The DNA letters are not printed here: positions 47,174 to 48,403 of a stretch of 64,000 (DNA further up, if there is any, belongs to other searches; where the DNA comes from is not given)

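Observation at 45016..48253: Orphan CbbQ/NorQ-type AAA+ ATPase with a CbbO/NorD-type VWA partner and no Rubisco or NO reductase nearby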

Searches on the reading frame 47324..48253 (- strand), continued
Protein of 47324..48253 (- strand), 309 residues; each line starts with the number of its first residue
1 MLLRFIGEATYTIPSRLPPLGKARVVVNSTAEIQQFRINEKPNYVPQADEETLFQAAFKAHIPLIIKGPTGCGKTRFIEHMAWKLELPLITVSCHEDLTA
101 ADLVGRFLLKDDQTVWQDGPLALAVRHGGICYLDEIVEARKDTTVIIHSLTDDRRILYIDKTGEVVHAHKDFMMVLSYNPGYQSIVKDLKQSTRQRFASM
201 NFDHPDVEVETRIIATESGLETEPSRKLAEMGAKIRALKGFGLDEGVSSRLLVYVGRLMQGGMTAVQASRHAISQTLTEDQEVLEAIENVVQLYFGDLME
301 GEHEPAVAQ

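Call 40: search_protein_families(library=pfam, proteins=[L055:8384-9784:+, L075:8629-9984:+, L075:7672-8061:+, L060:9009-9911:+, L060:7915-8490:+, L170:149-547:+, L170:585-980:+, L170:1020-1262:+, L022:7511-7951:+, L055:7219-8163:+], max_evalue=0.01)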
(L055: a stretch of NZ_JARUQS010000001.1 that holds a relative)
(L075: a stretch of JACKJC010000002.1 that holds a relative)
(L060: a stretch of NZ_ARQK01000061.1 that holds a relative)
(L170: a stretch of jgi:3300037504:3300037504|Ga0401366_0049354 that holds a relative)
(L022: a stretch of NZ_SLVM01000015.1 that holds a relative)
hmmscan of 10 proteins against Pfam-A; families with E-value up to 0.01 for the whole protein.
L055:8384-9784:+ (466 aa): 2 families
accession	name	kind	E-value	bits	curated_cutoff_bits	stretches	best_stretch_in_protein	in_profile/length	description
PF00016.26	RuBisCO_large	-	1.1e-120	402.9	30.1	1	148-447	2-299/299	Ribulose bisphosphate carboxylase large chain, catalytic domain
PF02788.21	RuBisCO_large_N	-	3.2e-37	127.8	20.7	1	13-137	3-120/120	Ribulose bisphosphate carboxylase large chain, N-terminal domain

L075:8629-9984:+ (451 aa): 1 family
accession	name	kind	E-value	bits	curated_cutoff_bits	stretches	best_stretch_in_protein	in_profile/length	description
PF00115.25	COX1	-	7.6e-77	259.4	34.8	1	7-420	1-436/436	Cytochrome C and Quinol oxidase polypeptide I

L075:7672-8061:+ (129 aa): 1 family
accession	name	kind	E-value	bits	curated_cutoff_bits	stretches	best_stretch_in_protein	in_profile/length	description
PF03626.19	COX4_pro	-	9.5e-05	23.2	28.9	1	44-115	2-70/72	Prokaryotic Cytochrome C oxidase subunit IV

L060:9009-9911:+ (300 aa): 0 families

L060:7915-8490:+ (191 aa): 3 families
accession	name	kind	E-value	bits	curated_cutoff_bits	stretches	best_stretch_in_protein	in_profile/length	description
PF00210.30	Ferritin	-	3.4e-21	76.1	24.5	1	59-186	3-135/142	Ferritin-like domain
PF02915.23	Rubrerythrin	-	2.1e-07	31.9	22.8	1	60-181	3-131/137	Rubrerythrin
PF03232.19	COQ7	-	0.0029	17.7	23.5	0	66-118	13-63/169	Ubiquinone biosynthesis protein COQ7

L170:149-547:+ (132 aa): 0 families

L170:585-980:+ (131 aa): 1 family
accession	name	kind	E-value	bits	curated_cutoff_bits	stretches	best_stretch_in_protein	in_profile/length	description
PF16397.10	DUF5006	-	0.009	15.6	34.1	0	7-61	6-61/263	Domain of unknown function (DUF5006)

L170:1020-1262:+ (80 aa): 0 families

L022:7511-7951:+ (146 aa): 0 families

L055:7219-8163:+ (314 aa): 3 families
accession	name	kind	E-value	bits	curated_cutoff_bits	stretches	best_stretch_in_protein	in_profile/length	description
PF03466.25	LysR_substrate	-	1.6e-43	148.9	28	1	101-301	5-207/209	LysR substrate binding domain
PF00126.33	HTH_1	-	5.1e-22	78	26.6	1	14-73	1-60/60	Bacterial regulatory helix-turn-helix protein, lysR family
PF13531.11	SBP_bac_11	-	0.00035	20.8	25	1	113-198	10-102/227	Bacterial extracellular solute-binding protein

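Call 49: search_solved_structures(query=window:47324-48175:-, max_evalue=1e-60, show_alignments=4)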
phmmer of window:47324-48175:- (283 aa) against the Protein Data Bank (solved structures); distinct sequences matched with E-value up to 1e-60: 4.
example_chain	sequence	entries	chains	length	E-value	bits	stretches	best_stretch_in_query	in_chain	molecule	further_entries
5c3c_A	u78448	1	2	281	1.2e-97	329.9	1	5-269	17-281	CbbQ/NirQ/NorQ domain protein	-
6l1q_C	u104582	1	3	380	7.7e-97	327.2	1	6-269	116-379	CbbQ protein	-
9qhd_A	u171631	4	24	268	1.5e-90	306.6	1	15-270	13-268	Nitric oxide reductase NorQ protein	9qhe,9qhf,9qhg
9qh4_A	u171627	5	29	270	2.7e-90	305.8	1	11-270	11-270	Protein NorQ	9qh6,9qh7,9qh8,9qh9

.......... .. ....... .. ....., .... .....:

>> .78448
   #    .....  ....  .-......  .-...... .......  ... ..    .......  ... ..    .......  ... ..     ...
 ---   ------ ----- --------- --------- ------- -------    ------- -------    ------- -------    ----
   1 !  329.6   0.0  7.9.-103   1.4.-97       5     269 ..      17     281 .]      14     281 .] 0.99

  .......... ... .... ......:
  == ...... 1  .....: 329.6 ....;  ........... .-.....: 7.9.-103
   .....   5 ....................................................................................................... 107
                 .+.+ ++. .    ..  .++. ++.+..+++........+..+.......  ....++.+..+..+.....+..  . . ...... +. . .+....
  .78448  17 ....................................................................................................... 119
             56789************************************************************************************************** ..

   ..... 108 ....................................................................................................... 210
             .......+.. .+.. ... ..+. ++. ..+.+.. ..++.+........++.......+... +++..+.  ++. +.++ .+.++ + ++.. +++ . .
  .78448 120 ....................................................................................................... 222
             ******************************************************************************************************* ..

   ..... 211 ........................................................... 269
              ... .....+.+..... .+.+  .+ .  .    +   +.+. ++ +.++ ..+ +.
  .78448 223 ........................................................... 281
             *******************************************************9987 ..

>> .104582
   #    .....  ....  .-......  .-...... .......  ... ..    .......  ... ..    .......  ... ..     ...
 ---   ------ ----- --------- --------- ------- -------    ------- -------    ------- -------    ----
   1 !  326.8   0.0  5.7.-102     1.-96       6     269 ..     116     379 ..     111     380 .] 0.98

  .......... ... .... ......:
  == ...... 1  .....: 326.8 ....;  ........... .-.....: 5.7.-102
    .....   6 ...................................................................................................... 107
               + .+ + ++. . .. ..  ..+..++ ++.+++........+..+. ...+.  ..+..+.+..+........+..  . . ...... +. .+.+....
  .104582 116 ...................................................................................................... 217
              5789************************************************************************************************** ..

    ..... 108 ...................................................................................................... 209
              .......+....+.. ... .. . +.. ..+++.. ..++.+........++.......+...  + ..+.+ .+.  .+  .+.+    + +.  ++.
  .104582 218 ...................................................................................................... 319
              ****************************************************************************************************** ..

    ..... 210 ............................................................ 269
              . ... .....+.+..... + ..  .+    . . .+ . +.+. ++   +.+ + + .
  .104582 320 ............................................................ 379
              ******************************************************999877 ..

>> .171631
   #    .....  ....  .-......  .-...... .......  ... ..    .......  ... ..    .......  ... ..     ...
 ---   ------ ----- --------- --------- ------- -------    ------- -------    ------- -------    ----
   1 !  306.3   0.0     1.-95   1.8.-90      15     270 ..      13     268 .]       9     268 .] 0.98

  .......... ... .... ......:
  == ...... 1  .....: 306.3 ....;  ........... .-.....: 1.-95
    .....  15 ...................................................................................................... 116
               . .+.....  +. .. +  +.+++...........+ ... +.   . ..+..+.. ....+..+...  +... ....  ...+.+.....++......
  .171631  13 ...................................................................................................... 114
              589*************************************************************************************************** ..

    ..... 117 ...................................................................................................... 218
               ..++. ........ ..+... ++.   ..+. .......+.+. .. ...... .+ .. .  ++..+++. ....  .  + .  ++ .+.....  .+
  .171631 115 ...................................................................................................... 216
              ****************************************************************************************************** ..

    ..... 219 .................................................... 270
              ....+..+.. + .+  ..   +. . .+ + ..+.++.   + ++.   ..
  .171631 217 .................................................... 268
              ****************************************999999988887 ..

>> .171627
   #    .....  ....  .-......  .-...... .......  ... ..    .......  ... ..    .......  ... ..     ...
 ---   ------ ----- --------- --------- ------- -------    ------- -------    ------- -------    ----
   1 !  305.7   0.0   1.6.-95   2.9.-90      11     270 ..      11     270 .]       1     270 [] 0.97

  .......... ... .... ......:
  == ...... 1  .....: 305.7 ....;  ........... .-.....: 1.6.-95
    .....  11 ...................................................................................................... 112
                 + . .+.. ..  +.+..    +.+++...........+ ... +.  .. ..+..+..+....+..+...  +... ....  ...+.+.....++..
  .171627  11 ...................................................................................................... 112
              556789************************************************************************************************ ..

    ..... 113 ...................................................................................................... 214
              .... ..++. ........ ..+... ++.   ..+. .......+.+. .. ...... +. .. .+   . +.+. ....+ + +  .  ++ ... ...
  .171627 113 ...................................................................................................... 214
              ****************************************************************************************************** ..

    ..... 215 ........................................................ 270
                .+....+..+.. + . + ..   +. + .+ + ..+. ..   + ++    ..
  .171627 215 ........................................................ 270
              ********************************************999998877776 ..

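Call 54: search_protein_families(library=padloc, proteins=[window:47324-48175:-], max_evalue=0.001)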
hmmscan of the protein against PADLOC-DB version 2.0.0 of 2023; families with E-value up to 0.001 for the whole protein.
window:47324-48175:- (283 aa): 4 families
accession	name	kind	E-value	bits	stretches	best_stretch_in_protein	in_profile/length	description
PDLC02196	IetA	-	3.1e-07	28.2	1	23-68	110-155/374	-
PDLC04140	mad8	-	2.9e-05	21.7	1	37-246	29-180/314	mads_8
PDLC02195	IetA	-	0.00096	16.5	0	25-66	127-168/395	-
PDLC04232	IetA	-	0.00098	16.6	0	31-67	112-148/330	-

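Call 65: search_protein_families(library=pfam, proteins=[L026:6217-7620:+, L026:7617-8249:+, L026:8728-9825:-, L045:9123-9986:+, L045:8435-8998:+, L100:8753-9661:+, L100:7634-8782:-, L073:8736-9881:-, L073:6833-8632:-, L155:6908-9562:-], max_evalue=0.00001)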
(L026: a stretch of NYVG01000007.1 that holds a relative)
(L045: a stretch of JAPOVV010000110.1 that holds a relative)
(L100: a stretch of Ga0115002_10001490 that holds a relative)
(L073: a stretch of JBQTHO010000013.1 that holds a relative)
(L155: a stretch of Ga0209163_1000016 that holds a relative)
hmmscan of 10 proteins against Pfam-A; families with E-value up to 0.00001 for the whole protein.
L026:6217-7620:+ (467 aa): 2 families
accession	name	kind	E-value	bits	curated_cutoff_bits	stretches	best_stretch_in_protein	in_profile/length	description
PF13520.12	AA_permease_2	-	3.4e-37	128.8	27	1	23-450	5-426/427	Amino acid permease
PF00324.27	AA_permease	-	1.3e-28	100.4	24.6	1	24-397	2-384/470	Amino acid permease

L026:7617-8249:+ (210 aa): 5 families
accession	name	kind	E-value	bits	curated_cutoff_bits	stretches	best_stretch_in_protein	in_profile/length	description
PF02798.26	GST_N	-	3.9e-13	50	20.9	1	5-73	6-75/76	Glutathione S-transferase, N-terminal domain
PF13409.12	GST_N_2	-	1.7e-11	45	25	1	12-74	5-69/70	Glutathione S-transferase, N-terminal domain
PF13417.12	GST_N_3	-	1.1e-10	42.1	22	1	14-77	12-72/75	Glutathione S-transferase, N-terminal domain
PF13410.11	GST_C_2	-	2.6e-09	37.5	24.9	1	126-188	1-55/69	Glutathione S-transferase, C-terminal domain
PF00043.30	GST_C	-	2.1e-06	28.3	20.7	1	128-180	23-75/93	Glutathione S-transferase, C-terminal domain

L026:8728-9825:- (365 aa): 1 family
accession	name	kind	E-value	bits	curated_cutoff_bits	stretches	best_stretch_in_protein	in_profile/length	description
PF02230.22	Abhydrolase_2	-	3.5e-09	37.3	23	1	232-356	87-211/217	Phospholipase/Carboxylesterase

L045:9123-9986:+ (287 aa): 0 families

L045:8435-8998:+ (187 aa): 1 family
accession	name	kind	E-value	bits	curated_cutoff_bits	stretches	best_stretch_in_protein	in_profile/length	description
PF00903.31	Glyoxalase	-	3.6e-16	60.1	20.6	1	24-135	3-121/121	Glyoxalase/Bleomycin resistance protein/Dioxygenase superfamily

L100:8753-9661:+ (302 aa): 0 families

L100:7634-8782:- (382 aa): 2 families
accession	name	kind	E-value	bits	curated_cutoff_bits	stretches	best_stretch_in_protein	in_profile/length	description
PF02230.22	Abhydrolase_2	-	8.8e-07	29.4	23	1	255-380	88-213/217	Phospholipase/Carboxylesterase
PF01738.24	DLH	-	7.7e-06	26.1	21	0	250-368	74-188/217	Dienelactone hydrolase family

L073:8736-9881:- (381 aa): 3 families
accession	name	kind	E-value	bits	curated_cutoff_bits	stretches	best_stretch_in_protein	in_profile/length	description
PF03054.22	tRNA_Me_trans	-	6.7e-75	251.6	20.6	1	1-208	1-201/202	tRNA methyl transferase HUP domain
PF20258.4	tRNA_Me_trans_C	-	1.2e-22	80.4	20.6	1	291-366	2-77/77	Aminomethyltransferase beta-barrel domain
PF20259.3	tRNA_Me_trans_M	-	6.5e-19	67.7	27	1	232-283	12-65/66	tRNA methyl transferase PRC-barrel domain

L073:6833-8632:- (599 aa): 2 families
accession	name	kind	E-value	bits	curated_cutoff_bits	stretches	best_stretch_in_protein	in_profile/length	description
PF01343.23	Peptidase_S49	-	3e-79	264.8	24.9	2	370-520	3-153/154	Peptidase family S49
PF25145.1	NfeD1b_N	-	1.7e-08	34.7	40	0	339-413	27-99/189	NfeD1b, N-terminal domain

L155:6908-9562:- (884 aa): 6 families
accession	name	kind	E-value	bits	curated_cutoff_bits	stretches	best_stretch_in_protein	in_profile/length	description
PF02518.31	HATPase_c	-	6.4e-21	75.3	26.4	1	622-742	2-109/111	Histidine kinase-, DNA gyrase B-, and HSP90-like ATPase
PF00072.30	Response_reg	-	4.5e-18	65.9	30.2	1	765-875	1-109/111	Response regulator receiver domain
PF00989.32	PAS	-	2e-12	47.6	22.6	1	381-495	3-113/113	PAS fold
PF08448.16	PAS_4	-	3e-09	37.5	23.1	1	386-498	2-108/110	PAS fold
PF00512.31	HisKA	-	1.8e-08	34.7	26.9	1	515-578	3-64/66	His Kinase A (phospho-acceptor) domain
PF13426.13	PAS_9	-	1.2e-07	32.4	27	1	390-497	2-103/103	PAS domain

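Call 79: find_encoding_contigs(protein=P0086, flank=10000, max_places=2)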
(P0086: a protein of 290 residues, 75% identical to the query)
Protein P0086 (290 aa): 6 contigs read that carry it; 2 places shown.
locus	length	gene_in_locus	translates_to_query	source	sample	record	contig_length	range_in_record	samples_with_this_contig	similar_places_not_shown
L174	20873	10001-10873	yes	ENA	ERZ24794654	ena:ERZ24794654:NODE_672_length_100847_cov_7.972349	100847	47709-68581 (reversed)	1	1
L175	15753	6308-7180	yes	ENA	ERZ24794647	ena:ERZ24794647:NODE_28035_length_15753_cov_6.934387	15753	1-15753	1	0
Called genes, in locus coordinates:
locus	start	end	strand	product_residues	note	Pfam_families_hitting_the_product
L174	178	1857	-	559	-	PF00005:ABC_tran, PF02463:SMC_N (faint), PF13476:AAA_23 (faint), PF13304:AAA_21 (faint), PF12848:ABC_tran_Xtn, PF00005:ABC_tran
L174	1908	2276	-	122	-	PF00487:FA_desaturase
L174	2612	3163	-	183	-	PF00881:Nitroreductase, PF14512:TM1586_NiRdase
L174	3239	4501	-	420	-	PF00884:Sulfatase, PF01663:Phosphodiest (faint), PF16347:SGSH_C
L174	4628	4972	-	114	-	PF01592:NifU_N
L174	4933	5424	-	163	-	PF03061:4HBT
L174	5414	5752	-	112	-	PF02579:Nitro_FeMo-Co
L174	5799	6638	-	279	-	PF00753:Lactamase_B, PF23023:Anti-Pycsar_Apyc1 (weak), PF12706:Lactamase_B_2 (weak)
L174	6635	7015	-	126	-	PF02579:Nitro_FeMo-Co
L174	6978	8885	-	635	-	PF01656:CbiA, PF10609:ParA, PF13614:AAA_31, PF00037:Fer4 (weak), PF14697:Fer4_21 (weak), PF01656:CbiA, PF12838:Fer4_7, PF13187:Fer4_9 (weak), +13 more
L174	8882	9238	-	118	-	-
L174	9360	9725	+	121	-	-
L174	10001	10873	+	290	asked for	PF07726:AAA_3 (weak), PF07728:AAA_5, PF08406:CbbQ_C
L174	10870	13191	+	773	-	PF00092:VWA, PF13519:VWA_2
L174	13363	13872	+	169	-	PF01381:HTH_3 (weak), PF07883:Cupin_2, PF02311:AraC_binding (weak)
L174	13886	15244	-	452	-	PF00989:PAS, PF08448:PAS_4, PF13426:PAS_9, PF00158:Sigma54_activat, PF14532:Sigma54_activ_2, PF07728:AAA_5 (weak), PF25601:AAA_lid_14, PF02954:HTH_8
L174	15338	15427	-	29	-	-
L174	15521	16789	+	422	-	PF00665:rve (weak), PF27155:Y4rL_C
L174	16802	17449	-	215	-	PF02353:CMAS, PF13489:Methyltransf_23, PF01209:Ubie_methyltran, PF01728:FtsJ, PF13847:Methyltransf_31, PF08241:Methyltransf_11, PF08242:Methyltransf_12, PF13649:Methyltransf_25, +1 more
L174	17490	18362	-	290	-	PF00950:ABC-3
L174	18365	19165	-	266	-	PF00005:ABC_tran, PF02463:SMC_N (faint), PF13304:AAA_21 (faint)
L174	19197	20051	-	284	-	PF01297:ZnuA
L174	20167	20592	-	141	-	PF01475:FUR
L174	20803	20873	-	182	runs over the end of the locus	PF05598:DUF772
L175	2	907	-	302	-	?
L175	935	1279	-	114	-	PF01592:NifU_N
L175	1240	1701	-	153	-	PF03061:4HBT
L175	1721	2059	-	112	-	PF02579:Nitro_FeMo-Co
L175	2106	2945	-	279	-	PF00753:Lactamase_B, PF23023:Anti-Pycsar_Apyc1 (weak), PF12706:Lactamase_B_2 (weak)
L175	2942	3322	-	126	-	PF02579:Nitro_FeMo-Co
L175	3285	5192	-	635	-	PF01656:CbiA, PF10609:ParA, PF13614:AAA_31, PF00037:Fer4 (weak), PF14697:Fer4_21 (weak), PF01656:CbiA, PF12838:Fer4_7, PF13187:Fer4_9 (weak), +13 more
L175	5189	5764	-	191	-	-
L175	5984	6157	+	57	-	-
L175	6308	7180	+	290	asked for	PF07726:AAA_3 (weak), PF07728:AAA_5, PF08406:CbbQ_C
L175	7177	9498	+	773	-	PF00092:VWA, PF13519:VWA_2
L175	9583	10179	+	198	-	PF13560:HTH_31, PF01381:HTH_3, PF13443:HTH_26 (weak), PF07883:Cupin_2, PF02311:AraC_binding (weak)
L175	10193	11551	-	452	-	PF00989:PAS, PF08448:PAS_4, PF13426:PAS_9, PF00158:Sigma54_activat, PF14532:Sigma54_activ_2, PF07728:AAA_5 (weak), PF25601:AAA_lid_14, PF02954:HTH_8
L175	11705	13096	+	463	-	PF00665:rve (weak), PF27155:Y4rL_C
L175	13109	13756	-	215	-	PF02353:CMAS, PF13489:Methyltransf_23, PF01209:Ubie_methyltran, PF01728:FtsJ, PF13847:Methyltransf_31, PF08241:Methyltransf_11, PF08242:Methyltransf_12, PF13649:Methyltransf_25, +1 more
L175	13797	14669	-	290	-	PF00950:ABC-3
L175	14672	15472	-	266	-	PF00005:ABC_tran, PF02463:SMC_N (faint), PF13304:AAA_21 (faint)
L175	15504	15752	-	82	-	?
